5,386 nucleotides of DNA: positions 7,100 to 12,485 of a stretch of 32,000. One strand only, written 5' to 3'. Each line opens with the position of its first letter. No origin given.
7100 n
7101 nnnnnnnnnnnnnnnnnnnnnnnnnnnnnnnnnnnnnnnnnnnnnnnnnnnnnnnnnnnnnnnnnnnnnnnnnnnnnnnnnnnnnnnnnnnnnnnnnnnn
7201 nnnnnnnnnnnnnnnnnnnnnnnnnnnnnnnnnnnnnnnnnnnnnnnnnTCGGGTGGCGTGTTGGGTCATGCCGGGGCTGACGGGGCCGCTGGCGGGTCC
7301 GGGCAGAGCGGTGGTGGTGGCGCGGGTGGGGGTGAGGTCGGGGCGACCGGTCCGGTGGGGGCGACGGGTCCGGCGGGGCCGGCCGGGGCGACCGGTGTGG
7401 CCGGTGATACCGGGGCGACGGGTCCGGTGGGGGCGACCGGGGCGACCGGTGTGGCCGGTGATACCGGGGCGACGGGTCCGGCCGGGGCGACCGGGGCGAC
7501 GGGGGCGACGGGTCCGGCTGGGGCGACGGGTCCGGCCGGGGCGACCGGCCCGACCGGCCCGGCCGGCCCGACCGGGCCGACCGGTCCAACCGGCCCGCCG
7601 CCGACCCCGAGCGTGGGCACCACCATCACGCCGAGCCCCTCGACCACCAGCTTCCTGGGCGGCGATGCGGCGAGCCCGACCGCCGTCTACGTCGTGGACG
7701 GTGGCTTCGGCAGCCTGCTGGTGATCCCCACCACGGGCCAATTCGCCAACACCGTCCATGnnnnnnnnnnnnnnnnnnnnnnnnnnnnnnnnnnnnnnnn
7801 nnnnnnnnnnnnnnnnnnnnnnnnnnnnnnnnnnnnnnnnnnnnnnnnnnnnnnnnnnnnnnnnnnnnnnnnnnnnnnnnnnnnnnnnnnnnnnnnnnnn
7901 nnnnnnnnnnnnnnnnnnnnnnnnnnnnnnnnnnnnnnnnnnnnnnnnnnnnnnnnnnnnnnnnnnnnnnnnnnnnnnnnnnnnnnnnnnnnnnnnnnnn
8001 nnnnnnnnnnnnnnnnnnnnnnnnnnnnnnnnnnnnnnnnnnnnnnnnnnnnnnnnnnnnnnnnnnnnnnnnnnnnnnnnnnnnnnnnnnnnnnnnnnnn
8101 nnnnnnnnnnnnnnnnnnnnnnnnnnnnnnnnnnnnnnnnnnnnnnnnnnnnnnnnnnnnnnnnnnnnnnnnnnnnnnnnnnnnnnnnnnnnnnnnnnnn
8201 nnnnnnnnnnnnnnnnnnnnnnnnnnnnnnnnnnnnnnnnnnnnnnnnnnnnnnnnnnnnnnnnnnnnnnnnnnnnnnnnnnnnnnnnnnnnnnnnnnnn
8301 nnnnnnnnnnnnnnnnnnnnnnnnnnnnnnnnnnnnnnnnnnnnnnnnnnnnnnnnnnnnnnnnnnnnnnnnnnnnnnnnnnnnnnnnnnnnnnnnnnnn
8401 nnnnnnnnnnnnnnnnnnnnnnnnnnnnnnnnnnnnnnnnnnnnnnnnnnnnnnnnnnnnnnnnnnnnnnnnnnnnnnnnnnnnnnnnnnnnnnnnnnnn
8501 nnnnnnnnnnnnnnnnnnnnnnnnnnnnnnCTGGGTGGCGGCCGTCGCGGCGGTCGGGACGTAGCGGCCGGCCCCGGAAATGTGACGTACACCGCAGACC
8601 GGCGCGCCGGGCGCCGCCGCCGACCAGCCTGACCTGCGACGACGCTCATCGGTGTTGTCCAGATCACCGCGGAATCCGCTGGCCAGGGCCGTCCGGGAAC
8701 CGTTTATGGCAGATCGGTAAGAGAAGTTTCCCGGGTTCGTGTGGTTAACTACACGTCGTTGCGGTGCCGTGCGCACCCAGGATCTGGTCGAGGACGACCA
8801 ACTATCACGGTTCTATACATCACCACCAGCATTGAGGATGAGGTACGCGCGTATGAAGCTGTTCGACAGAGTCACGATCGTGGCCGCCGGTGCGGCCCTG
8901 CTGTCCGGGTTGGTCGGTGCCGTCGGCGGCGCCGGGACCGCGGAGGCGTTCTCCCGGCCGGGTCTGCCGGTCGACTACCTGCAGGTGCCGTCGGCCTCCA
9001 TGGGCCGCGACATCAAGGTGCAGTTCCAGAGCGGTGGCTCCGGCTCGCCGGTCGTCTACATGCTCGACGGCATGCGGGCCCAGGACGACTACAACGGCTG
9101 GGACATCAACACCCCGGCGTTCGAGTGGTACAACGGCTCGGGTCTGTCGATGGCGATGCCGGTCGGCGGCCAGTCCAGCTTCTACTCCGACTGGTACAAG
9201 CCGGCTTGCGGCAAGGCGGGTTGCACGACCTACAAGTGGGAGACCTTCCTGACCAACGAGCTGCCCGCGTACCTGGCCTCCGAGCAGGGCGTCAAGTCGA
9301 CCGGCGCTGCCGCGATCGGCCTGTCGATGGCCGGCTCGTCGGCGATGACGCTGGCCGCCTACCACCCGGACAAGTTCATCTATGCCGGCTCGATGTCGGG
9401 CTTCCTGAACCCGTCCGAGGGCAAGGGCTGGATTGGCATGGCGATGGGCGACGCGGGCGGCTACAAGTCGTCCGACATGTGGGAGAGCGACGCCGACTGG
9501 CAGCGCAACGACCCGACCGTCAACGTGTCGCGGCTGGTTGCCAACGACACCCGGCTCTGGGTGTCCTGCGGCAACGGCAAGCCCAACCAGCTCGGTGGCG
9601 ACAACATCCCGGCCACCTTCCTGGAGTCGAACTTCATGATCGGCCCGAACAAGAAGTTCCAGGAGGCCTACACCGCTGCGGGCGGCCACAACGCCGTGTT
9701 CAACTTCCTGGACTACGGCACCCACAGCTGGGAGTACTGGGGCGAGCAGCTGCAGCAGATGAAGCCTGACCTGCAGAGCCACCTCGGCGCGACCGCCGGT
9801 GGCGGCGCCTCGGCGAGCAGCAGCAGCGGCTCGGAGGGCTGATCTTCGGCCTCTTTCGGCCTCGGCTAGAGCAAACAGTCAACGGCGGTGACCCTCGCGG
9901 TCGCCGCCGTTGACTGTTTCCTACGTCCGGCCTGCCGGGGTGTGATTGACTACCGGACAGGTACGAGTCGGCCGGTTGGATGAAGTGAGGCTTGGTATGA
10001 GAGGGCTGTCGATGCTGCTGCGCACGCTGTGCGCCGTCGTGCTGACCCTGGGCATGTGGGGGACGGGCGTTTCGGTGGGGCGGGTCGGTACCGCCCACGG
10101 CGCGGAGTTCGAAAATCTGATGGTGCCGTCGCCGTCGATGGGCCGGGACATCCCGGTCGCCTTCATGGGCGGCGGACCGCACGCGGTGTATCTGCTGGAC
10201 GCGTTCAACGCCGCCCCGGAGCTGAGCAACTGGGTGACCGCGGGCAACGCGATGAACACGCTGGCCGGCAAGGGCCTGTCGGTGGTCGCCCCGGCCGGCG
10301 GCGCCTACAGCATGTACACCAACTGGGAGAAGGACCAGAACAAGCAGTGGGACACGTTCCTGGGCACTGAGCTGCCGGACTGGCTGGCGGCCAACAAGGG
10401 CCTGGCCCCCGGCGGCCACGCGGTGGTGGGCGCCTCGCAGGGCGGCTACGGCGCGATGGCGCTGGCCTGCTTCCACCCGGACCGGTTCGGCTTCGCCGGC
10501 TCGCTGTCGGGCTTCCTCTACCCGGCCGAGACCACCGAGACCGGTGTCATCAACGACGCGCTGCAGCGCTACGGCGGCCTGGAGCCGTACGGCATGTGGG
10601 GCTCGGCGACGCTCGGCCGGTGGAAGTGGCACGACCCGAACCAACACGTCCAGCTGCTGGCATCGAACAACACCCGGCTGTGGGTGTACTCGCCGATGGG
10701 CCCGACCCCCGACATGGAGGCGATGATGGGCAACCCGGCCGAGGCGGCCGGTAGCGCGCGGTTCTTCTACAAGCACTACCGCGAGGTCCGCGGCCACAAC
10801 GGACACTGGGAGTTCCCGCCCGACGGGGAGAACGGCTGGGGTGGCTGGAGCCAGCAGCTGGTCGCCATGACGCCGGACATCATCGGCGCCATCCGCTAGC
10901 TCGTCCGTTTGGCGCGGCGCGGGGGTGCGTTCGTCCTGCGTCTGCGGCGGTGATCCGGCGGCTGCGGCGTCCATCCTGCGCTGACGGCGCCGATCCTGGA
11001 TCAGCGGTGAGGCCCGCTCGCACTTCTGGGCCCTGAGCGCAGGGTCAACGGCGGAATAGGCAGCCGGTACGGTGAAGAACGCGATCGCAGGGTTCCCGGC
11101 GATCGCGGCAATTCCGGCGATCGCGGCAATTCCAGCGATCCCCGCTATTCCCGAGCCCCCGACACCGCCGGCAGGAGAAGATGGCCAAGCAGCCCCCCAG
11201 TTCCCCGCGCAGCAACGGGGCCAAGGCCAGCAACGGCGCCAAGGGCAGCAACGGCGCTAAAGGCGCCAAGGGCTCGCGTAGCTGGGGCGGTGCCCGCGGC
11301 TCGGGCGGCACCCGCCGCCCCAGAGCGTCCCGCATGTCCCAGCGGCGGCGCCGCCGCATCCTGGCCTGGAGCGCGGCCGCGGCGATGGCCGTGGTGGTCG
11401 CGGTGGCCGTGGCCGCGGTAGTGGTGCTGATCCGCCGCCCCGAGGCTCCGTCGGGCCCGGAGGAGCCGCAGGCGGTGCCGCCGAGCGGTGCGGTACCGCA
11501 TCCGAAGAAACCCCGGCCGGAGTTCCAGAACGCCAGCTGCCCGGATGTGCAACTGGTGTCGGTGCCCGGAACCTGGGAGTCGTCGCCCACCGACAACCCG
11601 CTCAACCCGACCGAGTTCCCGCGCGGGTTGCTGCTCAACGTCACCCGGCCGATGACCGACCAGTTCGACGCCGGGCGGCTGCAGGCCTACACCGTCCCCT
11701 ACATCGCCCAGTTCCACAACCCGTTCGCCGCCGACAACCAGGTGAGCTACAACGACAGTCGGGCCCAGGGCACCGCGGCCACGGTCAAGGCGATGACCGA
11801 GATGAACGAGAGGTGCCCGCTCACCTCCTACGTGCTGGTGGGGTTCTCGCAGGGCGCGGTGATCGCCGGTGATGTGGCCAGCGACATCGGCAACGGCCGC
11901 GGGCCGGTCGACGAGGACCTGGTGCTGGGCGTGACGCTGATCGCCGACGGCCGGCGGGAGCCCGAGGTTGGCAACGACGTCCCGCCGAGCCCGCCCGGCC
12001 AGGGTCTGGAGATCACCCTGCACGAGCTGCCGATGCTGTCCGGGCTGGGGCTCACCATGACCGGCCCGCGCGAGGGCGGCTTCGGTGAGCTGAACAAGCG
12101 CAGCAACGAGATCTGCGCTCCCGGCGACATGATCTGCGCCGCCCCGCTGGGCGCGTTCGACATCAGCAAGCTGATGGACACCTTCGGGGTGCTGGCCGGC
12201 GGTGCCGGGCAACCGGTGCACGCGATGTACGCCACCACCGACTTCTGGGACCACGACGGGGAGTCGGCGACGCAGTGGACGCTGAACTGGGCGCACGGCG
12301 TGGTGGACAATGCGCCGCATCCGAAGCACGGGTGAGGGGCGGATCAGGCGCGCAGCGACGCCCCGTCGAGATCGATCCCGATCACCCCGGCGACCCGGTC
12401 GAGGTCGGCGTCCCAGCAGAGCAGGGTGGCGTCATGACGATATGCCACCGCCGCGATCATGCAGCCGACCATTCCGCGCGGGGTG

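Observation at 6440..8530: Mosaic secreted protein (PGRS-like, collagen-like, YVTN propeller) inserted between aftB and fbpA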

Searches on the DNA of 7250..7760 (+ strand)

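Call 67: search_dna_similar(query=window:7250-7760:+, collection=phages, mode=distant, max_rows=15)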
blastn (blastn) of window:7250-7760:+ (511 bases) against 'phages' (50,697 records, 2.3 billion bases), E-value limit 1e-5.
No match.
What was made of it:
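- Tried and rejected: Phage or plasmid origin: the collagen block has no DNA match in 50,697 phage records (call 67).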

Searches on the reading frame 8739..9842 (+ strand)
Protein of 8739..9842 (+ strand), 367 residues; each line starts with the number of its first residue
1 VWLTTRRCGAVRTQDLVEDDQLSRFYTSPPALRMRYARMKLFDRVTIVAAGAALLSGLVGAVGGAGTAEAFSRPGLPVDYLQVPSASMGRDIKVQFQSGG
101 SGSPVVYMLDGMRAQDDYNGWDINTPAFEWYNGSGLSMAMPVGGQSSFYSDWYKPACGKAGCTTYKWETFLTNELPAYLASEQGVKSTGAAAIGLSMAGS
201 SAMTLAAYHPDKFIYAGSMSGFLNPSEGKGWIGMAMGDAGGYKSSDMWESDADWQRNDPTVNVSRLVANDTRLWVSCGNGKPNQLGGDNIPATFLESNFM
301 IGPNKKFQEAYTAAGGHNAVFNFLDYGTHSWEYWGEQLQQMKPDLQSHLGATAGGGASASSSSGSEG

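Call 3: search_protein_families(library=pfam, proteins=[window:8739-9842:+], max_evalue=0.01)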
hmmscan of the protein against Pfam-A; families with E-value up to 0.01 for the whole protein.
window:8739-9842:+ (367 aa): 1 family
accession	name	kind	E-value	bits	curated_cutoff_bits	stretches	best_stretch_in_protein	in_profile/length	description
PF00756.26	Esterase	-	2.2e-61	208.3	22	1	85-345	1-251/251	Putative esterase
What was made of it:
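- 8853..9842 (+): fbpA-like mycolyltransferase, the downstream flank. The ORF opens at 8739 and the likely ATG is at 8853, 322 bp after the stop of the gene. PF00756 Esterase E 2e-61 (call 3).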

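Call 4: search_protein_families(library=ncbifam, proteins=[window:8739-9842:+], max_evalue=0.01)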
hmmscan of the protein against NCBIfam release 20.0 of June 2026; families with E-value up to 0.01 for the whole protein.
window:8739-9842:+ (367 aa): 1 family
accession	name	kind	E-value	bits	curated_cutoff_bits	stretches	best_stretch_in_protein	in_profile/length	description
TIGR02821.1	fghA_ester_D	equivalog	6.6e-06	25.9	281.7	1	156-267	106-209/275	S-formylglutathione hydrolase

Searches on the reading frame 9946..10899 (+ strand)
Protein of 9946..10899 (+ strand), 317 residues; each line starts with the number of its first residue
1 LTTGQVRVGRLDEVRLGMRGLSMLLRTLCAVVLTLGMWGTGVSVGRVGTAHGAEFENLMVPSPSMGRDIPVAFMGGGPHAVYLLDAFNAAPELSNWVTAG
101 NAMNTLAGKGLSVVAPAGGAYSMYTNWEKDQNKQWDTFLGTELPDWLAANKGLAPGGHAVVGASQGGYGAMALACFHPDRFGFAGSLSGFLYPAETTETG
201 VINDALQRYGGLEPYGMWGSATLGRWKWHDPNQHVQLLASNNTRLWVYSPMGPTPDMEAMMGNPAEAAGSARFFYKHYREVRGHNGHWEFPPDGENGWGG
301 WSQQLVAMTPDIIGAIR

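Call 3: search_protein_families(library=pfam, proteins=[window:9946-10899:+], max_evalue=0.01)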
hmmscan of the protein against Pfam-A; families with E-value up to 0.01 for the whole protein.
window:9946-10899:+ (317 aa): 2 families
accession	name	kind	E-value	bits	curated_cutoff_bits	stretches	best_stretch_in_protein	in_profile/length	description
PF00756.26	Esterase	-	3.7e-45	155.1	22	1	62-311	1-250/251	Putative esterase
PF00326.27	Peptidase_S9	-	0.0024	17.8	22.6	1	131-192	39-100/213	Prolyl oligopeptidase family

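Call 4: search_protein_families(library=ncbifam, proteins=[window:9946-10899:+], max_evalue=0.01)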
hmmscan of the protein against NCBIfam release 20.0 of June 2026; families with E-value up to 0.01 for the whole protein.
window:9946-10899:+ (317 aa): 2 families
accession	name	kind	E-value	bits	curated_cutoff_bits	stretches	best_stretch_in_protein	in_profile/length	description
NF050058.1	e_dPHAscl_type1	hypoth_equivalog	1.7e-05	24.5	150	1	99-203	40-151/276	extracellular catalytic domain type 1 short-chain-length polyhydroxyalkanoate depolymerase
TIGR02821.1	fghA_ester_D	equivalog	6.1e-05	22.7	281.7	1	131-213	113-192/275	S-formylglutathione hydrolase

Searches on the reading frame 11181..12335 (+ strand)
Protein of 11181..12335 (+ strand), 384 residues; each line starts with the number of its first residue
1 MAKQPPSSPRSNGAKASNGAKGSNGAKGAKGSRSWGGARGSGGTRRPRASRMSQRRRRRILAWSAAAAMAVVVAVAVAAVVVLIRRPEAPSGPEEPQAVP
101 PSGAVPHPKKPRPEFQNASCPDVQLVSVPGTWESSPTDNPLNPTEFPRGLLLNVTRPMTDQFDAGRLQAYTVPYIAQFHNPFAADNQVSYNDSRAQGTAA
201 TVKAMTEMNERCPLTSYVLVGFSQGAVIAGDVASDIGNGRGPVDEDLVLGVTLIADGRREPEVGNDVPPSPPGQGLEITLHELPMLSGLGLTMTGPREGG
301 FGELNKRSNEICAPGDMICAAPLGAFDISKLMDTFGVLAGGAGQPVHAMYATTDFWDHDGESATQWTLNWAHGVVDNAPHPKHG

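Call 3: search_protein_families(library=pfam, proteins=[window:11181-12335:+], max_evalue=0.01)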
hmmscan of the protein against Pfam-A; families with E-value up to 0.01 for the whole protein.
window:11181-12335:+ (384 aa): 2 families
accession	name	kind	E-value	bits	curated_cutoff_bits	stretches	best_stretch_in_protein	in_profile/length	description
PF01083.28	Cutinase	-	1.9e-13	51.2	25.9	1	166-321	38-147/173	Cutinase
PF08237.17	PE-PPE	-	0.0062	16.4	21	1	169-233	5-67/228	PE-PPE domain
